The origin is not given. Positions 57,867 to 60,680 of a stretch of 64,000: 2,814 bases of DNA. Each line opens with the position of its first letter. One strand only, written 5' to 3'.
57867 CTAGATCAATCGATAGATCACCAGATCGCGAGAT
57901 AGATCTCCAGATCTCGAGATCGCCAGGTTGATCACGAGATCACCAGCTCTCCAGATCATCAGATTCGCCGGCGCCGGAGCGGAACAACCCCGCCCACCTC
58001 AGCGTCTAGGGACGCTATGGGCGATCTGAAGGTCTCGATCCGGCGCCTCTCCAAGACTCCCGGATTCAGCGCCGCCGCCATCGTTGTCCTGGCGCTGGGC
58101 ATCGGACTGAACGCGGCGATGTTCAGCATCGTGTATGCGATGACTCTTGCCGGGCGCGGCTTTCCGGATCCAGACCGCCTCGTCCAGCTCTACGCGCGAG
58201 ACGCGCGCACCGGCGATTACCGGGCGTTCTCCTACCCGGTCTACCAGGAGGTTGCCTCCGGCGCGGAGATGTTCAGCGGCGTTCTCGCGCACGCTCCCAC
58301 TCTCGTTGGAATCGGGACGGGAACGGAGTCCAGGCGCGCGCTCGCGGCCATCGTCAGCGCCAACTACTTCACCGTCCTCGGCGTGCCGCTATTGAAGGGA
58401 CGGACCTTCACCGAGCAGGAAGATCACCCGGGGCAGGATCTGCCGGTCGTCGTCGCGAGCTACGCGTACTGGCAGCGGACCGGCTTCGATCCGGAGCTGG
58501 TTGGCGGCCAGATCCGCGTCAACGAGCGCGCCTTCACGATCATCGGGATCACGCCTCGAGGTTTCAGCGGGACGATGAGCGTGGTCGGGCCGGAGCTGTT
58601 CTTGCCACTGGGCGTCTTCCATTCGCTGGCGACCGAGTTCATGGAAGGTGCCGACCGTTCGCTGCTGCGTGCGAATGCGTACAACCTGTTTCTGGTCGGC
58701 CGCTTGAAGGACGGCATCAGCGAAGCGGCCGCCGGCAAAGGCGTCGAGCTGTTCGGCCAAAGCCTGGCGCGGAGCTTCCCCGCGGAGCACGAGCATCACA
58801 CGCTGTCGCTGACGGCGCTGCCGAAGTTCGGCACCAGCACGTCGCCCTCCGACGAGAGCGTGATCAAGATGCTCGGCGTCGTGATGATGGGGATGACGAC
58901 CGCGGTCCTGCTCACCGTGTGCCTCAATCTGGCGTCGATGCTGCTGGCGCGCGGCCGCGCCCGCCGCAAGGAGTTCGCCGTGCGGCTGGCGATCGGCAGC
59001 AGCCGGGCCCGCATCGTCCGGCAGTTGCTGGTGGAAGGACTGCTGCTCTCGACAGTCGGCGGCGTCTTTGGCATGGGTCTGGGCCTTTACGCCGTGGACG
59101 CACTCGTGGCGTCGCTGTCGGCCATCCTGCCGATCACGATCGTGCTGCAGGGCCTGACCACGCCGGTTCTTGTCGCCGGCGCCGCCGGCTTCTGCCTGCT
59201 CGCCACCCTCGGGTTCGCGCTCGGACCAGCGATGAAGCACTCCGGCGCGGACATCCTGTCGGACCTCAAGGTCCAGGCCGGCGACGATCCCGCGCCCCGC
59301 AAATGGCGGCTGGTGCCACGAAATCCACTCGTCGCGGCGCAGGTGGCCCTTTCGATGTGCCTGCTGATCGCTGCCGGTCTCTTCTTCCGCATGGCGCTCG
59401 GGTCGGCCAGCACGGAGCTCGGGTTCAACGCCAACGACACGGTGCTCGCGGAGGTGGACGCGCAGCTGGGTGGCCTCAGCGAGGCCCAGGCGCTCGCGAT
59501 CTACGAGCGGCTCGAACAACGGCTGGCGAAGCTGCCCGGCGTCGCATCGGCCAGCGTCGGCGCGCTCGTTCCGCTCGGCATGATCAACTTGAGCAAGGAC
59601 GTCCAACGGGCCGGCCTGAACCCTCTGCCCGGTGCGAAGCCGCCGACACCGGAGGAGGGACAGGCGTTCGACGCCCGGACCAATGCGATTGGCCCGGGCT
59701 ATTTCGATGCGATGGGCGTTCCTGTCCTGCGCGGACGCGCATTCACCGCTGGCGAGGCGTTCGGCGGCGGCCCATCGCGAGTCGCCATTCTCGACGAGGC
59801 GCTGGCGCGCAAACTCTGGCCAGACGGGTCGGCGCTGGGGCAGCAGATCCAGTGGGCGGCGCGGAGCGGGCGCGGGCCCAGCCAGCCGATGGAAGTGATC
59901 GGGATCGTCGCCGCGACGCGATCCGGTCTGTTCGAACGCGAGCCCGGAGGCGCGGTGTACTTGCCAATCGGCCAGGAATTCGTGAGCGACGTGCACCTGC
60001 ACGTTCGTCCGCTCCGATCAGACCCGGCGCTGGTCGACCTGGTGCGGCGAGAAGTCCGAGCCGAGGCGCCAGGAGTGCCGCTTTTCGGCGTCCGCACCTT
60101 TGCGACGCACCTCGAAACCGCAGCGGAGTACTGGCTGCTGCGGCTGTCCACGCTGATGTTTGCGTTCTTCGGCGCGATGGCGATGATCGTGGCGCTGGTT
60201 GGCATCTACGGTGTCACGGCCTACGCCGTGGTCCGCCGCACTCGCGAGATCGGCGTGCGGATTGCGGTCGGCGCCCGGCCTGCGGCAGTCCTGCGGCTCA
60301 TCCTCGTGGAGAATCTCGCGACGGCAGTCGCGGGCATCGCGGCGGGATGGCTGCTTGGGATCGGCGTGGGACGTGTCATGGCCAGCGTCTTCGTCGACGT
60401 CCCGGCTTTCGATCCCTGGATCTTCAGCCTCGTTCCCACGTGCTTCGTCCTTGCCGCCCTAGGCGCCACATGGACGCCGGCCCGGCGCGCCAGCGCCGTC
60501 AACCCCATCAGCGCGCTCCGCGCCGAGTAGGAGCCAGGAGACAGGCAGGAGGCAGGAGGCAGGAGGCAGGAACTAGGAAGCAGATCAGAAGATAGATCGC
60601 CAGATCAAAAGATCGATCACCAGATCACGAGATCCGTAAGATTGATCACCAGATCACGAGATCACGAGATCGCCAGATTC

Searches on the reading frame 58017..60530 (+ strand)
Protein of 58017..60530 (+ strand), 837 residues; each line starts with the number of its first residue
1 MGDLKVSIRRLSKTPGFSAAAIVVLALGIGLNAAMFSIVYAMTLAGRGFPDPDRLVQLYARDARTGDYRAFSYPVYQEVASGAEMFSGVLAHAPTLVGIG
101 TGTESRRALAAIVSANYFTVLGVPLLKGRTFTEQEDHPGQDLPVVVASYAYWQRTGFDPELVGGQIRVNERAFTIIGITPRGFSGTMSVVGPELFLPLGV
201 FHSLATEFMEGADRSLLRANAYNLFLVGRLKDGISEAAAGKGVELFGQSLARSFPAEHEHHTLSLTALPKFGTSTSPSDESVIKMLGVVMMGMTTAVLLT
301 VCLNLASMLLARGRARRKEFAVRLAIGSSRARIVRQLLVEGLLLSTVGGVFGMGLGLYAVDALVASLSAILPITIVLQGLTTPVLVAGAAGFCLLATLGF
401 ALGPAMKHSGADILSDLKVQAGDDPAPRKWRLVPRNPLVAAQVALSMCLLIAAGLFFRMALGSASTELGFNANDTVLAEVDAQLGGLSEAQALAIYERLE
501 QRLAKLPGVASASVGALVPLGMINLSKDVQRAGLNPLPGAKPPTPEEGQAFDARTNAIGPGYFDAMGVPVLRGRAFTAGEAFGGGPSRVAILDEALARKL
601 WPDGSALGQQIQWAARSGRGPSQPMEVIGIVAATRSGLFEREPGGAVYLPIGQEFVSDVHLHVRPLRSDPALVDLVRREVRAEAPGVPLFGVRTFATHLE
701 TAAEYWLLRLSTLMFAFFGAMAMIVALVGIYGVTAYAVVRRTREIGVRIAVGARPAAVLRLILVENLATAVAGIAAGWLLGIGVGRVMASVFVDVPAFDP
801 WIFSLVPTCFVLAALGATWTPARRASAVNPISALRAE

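Call 91: search_protein_families(library=pfam, proteins=[window:58017-60530:+], max_evalue=0.00001)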
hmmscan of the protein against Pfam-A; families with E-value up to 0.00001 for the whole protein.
window:58017-60530:+ (837 aa): 2 families
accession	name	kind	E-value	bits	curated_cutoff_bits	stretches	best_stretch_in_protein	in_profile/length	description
PF12704.14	MacB_PCD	-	7.2e-35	121.6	27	2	18-241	1-202/207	MacB-like periplasmic core domain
PF02687.27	FtsX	-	1.4e-25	90.1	25.5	2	717-830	2-120/120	FtsX-like permease C-terminal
